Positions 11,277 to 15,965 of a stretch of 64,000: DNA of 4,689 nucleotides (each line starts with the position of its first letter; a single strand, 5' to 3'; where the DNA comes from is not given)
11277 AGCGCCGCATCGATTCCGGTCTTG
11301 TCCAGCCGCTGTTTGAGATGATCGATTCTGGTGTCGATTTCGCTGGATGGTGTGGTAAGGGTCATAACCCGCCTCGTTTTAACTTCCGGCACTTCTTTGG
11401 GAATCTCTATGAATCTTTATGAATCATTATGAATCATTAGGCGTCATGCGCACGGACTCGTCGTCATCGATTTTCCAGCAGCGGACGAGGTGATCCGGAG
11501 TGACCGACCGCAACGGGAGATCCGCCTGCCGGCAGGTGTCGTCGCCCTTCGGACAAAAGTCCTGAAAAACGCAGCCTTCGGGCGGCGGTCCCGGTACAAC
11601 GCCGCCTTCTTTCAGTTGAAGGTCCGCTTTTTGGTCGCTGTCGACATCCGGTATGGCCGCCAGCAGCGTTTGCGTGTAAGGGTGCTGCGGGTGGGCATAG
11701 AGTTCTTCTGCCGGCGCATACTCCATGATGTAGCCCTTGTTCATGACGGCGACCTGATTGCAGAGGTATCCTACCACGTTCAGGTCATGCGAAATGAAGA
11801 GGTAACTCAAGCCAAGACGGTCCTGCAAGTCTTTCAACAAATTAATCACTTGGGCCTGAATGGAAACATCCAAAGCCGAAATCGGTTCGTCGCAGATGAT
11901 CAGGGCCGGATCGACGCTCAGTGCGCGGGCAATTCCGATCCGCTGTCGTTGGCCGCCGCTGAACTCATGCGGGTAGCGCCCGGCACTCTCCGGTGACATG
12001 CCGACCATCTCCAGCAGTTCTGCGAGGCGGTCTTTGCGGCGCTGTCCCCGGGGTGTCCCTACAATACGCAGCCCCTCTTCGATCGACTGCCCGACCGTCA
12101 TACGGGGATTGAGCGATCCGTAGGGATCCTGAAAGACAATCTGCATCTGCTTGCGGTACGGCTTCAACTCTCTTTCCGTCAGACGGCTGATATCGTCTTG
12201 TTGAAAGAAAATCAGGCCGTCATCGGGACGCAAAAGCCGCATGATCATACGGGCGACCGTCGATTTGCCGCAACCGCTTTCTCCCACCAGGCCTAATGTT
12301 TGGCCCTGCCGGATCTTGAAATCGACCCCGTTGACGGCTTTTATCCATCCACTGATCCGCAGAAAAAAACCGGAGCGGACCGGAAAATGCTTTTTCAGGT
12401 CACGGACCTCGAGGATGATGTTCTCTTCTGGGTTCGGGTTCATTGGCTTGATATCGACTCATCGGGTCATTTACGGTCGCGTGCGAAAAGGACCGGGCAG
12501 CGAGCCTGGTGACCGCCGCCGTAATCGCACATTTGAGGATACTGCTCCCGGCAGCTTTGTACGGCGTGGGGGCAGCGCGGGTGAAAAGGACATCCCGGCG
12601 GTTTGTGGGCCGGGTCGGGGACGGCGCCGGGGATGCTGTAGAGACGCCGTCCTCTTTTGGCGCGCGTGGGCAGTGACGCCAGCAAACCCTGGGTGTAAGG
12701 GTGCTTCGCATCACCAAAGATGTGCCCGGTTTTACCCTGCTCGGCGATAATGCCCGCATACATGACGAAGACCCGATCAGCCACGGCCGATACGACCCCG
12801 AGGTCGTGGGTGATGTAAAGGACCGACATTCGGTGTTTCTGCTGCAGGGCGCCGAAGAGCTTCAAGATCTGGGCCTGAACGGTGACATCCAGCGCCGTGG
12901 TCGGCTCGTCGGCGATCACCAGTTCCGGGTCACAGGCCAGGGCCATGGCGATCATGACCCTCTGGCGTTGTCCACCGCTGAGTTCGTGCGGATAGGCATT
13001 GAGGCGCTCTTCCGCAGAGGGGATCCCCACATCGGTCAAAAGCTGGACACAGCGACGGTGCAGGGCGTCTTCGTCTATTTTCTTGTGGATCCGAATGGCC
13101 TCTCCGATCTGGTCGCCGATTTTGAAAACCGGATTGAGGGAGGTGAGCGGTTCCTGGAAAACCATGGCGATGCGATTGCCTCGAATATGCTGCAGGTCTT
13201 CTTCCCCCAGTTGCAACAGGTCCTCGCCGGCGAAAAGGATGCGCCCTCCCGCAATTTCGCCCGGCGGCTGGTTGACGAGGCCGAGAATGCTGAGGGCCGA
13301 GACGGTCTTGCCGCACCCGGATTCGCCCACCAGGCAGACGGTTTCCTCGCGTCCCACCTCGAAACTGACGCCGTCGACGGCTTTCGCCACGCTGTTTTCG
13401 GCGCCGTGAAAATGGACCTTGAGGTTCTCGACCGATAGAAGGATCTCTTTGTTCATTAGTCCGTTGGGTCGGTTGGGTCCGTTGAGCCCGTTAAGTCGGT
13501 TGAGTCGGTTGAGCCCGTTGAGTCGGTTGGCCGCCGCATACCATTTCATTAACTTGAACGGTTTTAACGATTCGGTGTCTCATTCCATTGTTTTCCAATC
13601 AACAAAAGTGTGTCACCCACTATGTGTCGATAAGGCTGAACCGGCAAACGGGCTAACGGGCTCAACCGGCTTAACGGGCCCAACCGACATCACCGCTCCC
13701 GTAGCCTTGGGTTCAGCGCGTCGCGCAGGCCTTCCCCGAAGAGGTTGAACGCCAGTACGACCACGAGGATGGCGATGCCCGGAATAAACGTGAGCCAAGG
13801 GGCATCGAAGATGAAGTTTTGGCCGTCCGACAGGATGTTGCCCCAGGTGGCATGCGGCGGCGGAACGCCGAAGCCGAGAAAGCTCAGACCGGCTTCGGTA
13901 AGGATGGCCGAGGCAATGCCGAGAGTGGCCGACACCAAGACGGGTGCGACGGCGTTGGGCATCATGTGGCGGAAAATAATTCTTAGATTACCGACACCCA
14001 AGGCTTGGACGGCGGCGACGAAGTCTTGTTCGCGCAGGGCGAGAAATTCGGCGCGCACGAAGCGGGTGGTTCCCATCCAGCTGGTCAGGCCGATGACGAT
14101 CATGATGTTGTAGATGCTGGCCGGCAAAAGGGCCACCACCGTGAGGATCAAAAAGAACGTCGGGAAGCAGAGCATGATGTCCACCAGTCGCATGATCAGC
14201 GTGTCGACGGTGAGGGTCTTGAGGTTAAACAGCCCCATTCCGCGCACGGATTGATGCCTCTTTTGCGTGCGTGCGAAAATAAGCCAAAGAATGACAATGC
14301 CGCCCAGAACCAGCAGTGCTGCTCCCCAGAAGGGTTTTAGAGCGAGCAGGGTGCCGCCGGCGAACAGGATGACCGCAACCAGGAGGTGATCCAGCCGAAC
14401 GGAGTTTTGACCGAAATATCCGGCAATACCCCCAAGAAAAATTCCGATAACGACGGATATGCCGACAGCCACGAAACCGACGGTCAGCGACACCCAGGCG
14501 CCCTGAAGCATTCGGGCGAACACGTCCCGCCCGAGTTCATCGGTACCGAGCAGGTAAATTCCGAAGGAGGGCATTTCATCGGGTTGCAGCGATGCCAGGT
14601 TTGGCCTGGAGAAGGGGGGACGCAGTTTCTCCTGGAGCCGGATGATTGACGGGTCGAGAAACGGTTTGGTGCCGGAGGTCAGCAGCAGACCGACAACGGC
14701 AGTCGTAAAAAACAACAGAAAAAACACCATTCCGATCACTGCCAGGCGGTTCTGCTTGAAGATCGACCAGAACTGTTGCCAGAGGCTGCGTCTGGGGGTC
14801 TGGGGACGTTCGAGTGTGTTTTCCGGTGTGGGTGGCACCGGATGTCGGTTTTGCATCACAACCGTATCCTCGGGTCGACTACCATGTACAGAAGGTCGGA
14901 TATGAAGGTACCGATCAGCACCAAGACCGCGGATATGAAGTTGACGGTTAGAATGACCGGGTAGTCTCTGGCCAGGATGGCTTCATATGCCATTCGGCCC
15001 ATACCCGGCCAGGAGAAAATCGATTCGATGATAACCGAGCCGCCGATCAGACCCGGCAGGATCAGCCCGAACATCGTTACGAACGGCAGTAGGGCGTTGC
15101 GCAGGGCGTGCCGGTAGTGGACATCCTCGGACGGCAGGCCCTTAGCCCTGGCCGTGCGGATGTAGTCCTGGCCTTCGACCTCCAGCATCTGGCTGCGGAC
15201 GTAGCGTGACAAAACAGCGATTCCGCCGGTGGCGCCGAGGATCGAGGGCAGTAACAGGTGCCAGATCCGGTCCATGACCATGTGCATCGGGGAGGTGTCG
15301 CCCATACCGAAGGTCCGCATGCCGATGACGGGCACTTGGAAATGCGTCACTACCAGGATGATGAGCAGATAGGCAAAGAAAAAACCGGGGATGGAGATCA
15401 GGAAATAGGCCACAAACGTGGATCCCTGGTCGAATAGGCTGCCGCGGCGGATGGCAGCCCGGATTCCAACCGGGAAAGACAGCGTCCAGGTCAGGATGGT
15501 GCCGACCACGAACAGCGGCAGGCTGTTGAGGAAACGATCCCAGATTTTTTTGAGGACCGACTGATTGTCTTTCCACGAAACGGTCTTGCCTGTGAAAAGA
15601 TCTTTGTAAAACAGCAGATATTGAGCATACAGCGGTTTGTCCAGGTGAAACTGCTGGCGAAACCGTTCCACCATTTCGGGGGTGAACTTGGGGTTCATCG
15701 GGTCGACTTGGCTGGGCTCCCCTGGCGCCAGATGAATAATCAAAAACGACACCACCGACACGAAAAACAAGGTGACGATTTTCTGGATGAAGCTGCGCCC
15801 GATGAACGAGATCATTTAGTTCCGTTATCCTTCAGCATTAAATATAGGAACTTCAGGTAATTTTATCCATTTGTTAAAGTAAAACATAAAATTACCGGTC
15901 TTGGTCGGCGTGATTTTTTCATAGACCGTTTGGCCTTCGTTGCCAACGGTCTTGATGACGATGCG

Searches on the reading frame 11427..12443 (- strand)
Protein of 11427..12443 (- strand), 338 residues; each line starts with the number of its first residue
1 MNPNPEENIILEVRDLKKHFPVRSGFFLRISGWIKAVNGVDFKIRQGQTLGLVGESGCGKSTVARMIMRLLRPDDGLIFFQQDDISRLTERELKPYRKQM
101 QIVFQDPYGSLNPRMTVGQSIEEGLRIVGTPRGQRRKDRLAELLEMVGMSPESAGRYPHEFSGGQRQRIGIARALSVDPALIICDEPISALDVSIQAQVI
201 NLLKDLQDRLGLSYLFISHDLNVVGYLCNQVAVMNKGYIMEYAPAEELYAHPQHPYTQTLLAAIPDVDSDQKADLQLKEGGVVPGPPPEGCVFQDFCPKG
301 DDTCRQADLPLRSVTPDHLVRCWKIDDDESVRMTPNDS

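Call 64: search_protein_families(library=pfam, proteins=[window:11427-12443:-], max_evalue=0.00001)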
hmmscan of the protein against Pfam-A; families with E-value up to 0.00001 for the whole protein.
window:11427-12443:- (338 aa): 2 families
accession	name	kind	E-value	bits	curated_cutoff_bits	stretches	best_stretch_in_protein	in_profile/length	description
PF00005.33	ABC_tran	-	3.1e-34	119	25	1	38-188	2-136/137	ABC transporter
PF08352.17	oligo_HPY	-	2.5e-14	53.9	27.1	1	240-304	1-65/65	Oligopeptide/dipeptide transporter, C-terminal region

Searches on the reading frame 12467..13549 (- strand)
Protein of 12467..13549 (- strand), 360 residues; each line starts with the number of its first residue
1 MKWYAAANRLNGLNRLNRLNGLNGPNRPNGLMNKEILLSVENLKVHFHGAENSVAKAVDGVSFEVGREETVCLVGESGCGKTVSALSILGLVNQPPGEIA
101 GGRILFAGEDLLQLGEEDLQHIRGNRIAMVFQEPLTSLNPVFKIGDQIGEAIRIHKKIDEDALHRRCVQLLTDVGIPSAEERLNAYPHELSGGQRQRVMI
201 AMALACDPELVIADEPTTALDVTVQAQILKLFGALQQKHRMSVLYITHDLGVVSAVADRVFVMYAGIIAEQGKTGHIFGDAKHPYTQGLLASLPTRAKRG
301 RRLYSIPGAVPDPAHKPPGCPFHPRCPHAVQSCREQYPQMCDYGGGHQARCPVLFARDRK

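Call 64: search_protein_families(library=pfam, proteins=[window:12467-13549:-], max_evalue=0.00001)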
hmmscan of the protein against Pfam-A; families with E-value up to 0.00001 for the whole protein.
window:12467-13549:- (360 aa): 2 families
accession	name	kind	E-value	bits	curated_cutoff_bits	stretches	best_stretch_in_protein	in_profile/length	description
PF00005.33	ABC_tran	-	1.4e-27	97.4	25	1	59-218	2-137/137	ABC transporter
PF08352.17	oligo_HPY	-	1.2e-19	70.8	27.1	1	270-333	2-65/65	Oligopeptide/dipeptide transporter, C-terminal region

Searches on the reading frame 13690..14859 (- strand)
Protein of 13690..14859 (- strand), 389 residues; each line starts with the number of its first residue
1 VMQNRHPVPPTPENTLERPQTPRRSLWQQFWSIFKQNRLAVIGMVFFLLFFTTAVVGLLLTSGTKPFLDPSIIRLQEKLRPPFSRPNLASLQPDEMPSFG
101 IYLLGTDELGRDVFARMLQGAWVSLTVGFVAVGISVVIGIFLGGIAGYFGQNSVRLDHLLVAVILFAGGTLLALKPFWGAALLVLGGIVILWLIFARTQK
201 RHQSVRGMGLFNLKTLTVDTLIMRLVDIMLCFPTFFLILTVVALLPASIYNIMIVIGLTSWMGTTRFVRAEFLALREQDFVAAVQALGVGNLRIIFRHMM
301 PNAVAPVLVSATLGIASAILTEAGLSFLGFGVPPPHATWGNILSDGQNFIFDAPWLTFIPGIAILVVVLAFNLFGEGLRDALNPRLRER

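Call 64: search_protein_families(library=pfam, proteins=[window:13690-14859:-], max_evalue=0.00001)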
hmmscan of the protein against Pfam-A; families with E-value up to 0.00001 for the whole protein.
window:13690-14859:- (389 aa): 2 families
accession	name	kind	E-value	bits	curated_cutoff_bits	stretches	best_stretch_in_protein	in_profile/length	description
PF00528.27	BPD_transp_1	-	8.6e-28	97.7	26.4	1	217-387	15-183/184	Binding-protein-dependent transport system inner membrane component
PF12911.12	OppC_N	-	7.8e-10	38.9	23.9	1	25-61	1-37/53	N-terminal TM domain of oligopeptide transport permease C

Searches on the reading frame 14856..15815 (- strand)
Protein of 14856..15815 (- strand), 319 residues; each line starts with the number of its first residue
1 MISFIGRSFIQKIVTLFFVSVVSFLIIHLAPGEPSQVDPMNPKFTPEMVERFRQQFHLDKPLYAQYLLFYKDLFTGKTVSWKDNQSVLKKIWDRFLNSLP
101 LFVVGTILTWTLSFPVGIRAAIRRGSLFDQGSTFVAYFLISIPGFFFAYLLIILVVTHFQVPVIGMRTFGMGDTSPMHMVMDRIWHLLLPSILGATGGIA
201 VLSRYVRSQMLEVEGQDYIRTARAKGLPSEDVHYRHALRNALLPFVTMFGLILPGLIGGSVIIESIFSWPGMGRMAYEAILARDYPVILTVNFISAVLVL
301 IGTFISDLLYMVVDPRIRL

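Call 64: search_protein_families(library=pfam, proteins=[window:14856-15815:-], max_evalue=0.00001)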
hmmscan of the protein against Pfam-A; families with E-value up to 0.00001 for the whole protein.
window:14856-15815:- (319 aa): 2 families
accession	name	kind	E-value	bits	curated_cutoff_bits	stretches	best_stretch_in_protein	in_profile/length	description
PF00528.27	BPD_transp_1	-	2.6e-35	122.2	26.4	1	114-318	2-183/184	Binding-protein-dependent transport system inner membrane component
PF19300.4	BPD_transp_1_N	-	2.9e-11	44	23.8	1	1-81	1-93/114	Binding-prot-dependent transport system membrane comp, N-term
